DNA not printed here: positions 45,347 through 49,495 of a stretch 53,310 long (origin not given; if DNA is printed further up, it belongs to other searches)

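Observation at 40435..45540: Cap4-like nuclease / STAND NTPase / HEAT-repeat giant followed by a small HNH-like partner: candidate new Avs-type defence module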

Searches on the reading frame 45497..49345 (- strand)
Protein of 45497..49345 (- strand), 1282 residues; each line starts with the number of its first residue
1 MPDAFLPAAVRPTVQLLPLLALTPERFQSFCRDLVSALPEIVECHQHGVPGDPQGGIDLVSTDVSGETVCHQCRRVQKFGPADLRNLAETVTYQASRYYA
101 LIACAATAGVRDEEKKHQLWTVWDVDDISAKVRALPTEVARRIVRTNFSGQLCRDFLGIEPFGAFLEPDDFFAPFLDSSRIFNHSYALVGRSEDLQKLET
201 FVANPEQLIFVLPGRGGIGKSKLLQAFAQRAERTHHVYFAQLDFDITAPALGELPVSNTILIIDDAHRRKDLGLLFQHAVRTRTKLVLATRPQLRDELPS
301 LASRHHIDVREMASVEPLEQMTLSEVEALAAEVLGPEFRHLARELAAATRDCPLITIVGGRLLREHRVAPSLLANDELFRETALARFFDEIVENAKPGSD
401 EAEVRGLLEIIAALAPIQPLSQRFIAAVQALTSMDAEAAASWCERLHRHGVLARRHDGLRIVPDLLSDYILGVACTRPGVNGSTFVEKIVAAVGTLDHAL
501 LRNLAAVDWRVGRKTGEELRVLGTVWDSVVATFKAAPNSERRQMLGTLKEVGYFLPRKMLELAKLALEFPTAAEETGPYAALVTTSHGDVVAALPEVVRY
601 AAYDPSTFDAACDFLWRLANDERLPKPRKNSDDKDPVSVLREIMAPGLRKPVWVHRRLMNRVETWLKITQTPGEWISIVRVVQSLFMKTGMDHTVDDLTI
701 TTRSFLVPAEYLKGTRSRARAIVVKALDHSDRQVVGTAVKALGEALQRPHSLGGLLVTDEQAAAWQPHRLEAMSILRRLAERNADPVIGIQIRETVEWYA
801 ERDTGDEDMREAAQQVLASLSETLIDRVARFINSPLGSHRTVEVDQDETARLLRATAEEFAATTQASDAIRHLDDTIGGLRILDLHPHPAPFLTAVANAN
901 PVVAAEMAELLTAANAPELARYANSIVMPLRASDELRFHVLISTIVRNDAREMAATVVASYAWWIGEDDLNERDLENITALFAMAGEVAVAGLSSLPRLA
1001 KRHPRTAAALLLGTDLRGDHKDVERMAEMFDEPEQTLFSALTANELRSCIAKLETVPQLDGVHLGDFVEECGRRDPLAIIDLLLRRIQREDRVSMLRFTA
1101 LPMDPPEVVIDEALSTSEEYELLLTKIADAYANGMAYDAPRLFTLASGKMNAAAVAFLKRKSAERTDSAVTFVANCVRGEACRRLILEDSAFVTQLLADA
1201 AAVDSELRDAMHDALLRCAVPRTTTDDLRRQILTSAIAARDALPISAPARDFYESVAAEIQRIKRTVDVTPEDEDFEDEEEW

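Call 3: search_protein_families(library=pfam, proteins=[window:45497-49345:-], max_evalue=0.1)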
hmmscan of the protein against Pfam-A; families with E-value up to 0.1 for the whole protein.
window:45497-49345:- (1282 aa): 7 families
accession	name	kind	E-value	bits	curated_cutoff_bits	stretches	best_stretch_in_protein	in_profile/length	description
PF13191.12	AAA_16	-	3.3e-06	28.1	32.6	1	188-275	2-85/167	AAA ATPase domain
PF25199.1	nSTAND_NTPase5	-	0.00051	20.3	34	1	204-292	38-134/145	Novel STAND NTPase 5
PF01637.24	ATPase_2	-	0.0011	19.3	33.2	1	189-242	2-57/225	ATPase domain predominantly from Archaea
PF05729.18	NACHT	-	0.0065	16.8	26.7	0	211-235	4-28/167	NACHT domain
PF00931.28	NB-ARC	-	0.021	14.6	23.5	0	203-236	13-47/248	NB-ARC domain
PF13401.12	AAA_22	-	0.025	15.3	27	0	207-239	5-38/130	AAA domain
PF19563.4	DUF6085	-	0.047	14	27.1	0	1167-1227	24-86/115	Family of unknown function (DUF6085)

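Call 4: search_protein_families(library=padloc, proteins=[window:45497-49345:-], max_evalue=0.1)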
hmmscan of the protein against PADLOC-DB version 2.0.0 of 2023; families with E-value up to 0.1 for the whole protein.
window:45497-49345:- (1282 aa): 3 families
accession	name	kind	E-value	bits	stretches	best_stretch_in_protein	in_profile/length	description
PDLC04985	PDC-S27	-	0.0054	13.7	1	186-239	4-57/484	-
PDLC04476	PDC-M16A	-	0.028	10.8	1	193-235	11-53/691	-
PDLC04475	PDC-M16A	-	0.064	9.7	1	190-236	15-60/721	-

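Call 5: search_protein_families(library=ncbifam, proteins=[window:45497-49345:-], max_evalue=0.1)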
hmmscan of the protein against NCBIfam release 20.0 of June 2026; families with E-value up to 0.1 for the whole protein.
window:45497-49345:- (1282 aa): 1 family
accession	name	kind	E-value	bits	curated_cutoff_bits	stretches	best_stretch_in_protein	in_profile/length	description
TIGR03420.1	DnaA_homol_Hda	equivalog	2.5e-05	23.9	194.8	1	186-289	17-129/226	DnaA regulatory inactivator Hda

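Call 104: find_homologous_proteins(query=window:45497-49342:-)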
Query window:45497-49342:- (1281 aa): 90 proteins with E <= 0.001 among 8000 candidates.
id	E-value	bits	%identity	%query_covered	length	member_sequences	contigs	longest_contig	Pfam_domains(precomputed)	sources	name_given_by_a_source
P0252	0.0e+0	2649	93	99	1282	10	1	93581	-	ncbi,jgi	jgi:hypothetical protein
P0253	0.0e+0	1751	62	98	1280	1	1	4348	PF01637.25,PF13191.13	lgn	-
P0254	0.0e+0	1686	61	99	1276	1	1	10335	PF25199.2,PF13191.13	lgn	-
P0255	0.0e+0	1557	56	100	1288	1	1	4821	PF25199.2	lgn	-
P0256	0.0e+0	1553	57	98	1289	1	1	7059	-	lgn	-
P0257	0.0e+0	1552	57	98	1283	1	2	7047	PF13191.13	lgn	-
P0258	0.0e+0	1534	56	98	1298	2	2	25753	PF13191.13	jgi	-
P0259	0.0e+0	1450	53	99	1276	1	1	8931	-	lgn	-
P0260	0.0e+0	1449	57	93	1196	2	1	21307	PF25199.2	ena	-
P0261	0.0e+0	1435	54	99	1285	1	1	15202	-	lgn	-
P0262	0.0e+0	1376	52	99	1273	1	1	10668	PF25199.2,PF13191.13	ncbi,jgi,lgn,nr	ncbi:MAG TPA: hypothetical protein VHT23_12415 [Gemmatimonadaceae bacterium]|jgi:hypothetical protei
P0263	0.0e+0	1330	52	99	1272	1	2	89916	PF13191.13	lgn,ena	-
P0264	0.0e+0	1294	50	100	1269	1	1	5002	PF13191.13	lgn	-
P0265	0.0e+0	1096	63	61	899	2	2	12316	-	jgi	jgi:hypothetical protein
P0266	9.9e-170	585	30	98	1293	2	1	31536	-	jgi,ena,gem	-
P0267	2.9e-151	524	32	98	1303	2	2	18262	PF25199.2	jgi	-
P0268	2.3e-150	521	32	94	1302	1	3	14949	PF04471.19,PF25199.2,PF13191.13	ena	-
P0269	1.9e-147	511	28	98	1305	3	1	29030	PF04471.19,PF25199.2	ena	-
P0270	4.0e-139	483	29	94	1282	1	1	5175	-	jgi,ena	-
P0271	7.8e-138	479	29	99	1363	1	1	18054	PF01381.29,PF13560.13,PF04471.19,PF25199.2,PF13191.13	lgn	-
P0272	6.1e-132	460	30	82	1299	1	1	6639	PF04471.19,PF25199.2,PF13191.13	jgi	jgi:hypothetical protein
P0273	7.7e-131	456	32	93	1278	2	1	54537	PF04471.19,PF25199.2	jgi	jgi:hypothetical protein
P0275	2.5e-121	425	29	99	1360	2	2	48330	PF01381.29,PF13560.13,PF25199.2,PF13191.13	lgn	-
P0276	7.9e-118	413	34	63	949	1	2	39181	PF04471.19,PF25199.2,PF13191.13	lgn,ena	-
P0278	2.2e-115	405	31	73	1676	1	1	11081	PF25199.2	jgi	jgi:hypothetical protein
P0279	9.3e-113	396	28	100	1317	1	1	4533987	PF04471.19,PF25199.2,PF13191.13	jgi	jgi:hypothetical protein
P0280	5.3e-112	394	32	65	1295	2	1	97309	PF04471.19,PF25199.2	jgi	-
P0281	2.9e-111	391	30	85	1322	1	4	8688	PF04471.19,PF25199.2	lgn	-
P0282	1.4e-107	379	28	99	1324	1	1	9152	PF04471.19,PF25199.2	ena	-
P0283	4.4e-107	377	30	85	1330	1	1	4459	PF25199.2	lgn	-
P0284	3.0e-106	375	32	62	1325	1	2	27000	PF04471.19,PF25199.2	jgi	jgi:hypothetical protein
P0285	3.2e-106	374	28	95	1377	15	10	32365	PF01381.29,PF13560.13,PF04471.19,PF25199.2,PF13191.13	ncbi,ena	ncbi:MAG: helix-turn-helix domain-containing protein [Acidimicrobiales bacterium]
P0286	7.4e-106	373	29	87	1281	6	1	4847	PF04471.19,PF25199.2,PF13191.13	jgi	-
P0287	1.1e-105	373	28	85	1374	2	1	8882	PF01381.29,PF13560.13,PF04471.19,PF13646.13,PF25199.2,PF13191.13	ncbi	-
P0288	1.3e-105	372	30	76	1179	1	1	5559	PF13646.13,PF25199.2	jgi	jgi:hypothetical protein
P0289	5.7e-105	370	28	100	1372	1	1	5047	PF01381.29,PF13560.13,PF04471.19,PF25199.2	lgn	-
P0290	9.7e-105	370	26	86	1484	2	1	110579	PF00149.34,PF25199.2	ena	-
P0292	5.4e-100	354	30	85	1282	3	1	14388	PF25199.2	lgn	-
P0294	4.4e-98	348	30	65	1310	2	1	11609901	PF04471.19,PF25199.2,PF13191.13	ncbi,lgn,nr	ncbi:Restriction endonuclease [Kutzneria sp. CA-103260]|nr:Restriction endonuclease [Kutzneria sp. C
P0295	9.6e-98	346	27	100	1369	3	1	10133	PF01381.29,PF13560.13,PF13443.13,PF04471.19,PF25199.2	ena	-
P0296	6.4e-97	344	27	99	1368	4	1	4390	PF01381.29,PF13560.13,PF13443.13,PF04471.19,PF25199.2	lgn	-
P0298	1.3e-95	339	30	71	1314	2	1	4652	PF04471.19,PF25199.2,PF13191.13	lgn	-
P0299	4.2e-95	338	28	95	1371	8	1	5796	PF01381.29,PF13560.13,PF25199.2,PF13191.13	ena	-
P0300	5.8e-95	337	28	98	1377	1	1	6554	PF01381.29,PF13560.13,PF04471.19,PF25199.2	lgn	-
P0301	3.6e-94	335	31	72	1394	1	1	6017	PF01381.29,PF13560.13,PF13443.13,PF04471.19,PF25199.2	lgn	-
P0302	1.2e-92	329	30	71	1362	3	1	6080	PF01381.29,PF13560.13,PF04471.19,PF25199.2,PF13191.13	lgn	-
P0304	2.0e-91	325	26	99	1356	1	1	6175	PF01381.29,PF13560.13,PF25199.2,PF13191.13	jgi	jgi:transcriptional regulator with XRE-family HTH domain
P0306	1.4e-90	323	27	99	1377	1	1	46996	PF12844.14,PF01381.29,PF13560.13,PF04471.19,PF13646.13,PF25199.2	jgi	jgi:transcriptional regulator with XRE-family HTH domain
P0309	1.1e-89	320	28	71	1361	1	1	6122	PF01381.29,PF13560.13,PF04471.19,PF25199.2,PF13191.13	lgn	-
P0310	6.1e-89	317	27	95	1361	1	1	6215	PF01381.29,PF13560.13,PF04471.19,PF25199.2,PF13191.13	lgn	-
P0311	1.4e-88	316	26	99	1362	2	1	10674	PF12844.14,PF01381.29,PF13560.13,PF04471.19,PF25199.2,PF13191.13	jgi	jgi:transcriptional regulator with XRE-family HTH domain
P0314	5.8e-85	304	27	98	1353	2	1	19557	PF01381.29,PF15731.12,PF13560.13,PF04471.19,PF13646.13,PF25199.2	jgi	jgi:transcriptional regulator with XRE-family HTH domain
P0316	3.0e-83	298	26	95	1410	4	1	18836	PF01381.29,PF15731.12,PF13560.13,PF04471.19,PF25199.2,PF13191.13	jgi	-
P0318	6.4e-81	291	26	99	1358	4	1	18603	PF01381.29,PF13560.13,PF04471.19,PF25199.2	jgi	jgi:transcriptional regulator with XRE-family HTH domain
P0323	4.1e-74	268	28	72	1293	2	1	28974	PF13271.12,PF25199.2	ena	-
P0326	1.4e-70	256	30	49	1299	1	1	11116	PF25199.2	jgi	jgi:hypothetical protein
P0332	2.0e-66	243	28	62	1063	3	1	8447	PF01637.25,PF25199.2,PF13191.13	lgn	-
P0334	1.7e-65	240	26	86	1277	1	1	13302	PF01637.25,PF25199.2,PF13191.13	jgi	jgi:hypothetical protein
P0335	2.0e-65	239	30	44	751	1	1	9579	PF25199.2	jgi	jgi:hypothetical protein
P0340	1.7e-47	180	25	74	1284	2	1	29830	PF04471.19,PF25199.2,PF13191.13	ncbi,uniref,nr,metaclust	ncbi:hypothetical protein UK23_35370 [Lentzea aerocolonigenes]|uniref:Restriction endonuclease type 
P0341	5.0e-43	165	26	63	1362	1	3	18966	PF25199.2,PF13191.13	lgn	-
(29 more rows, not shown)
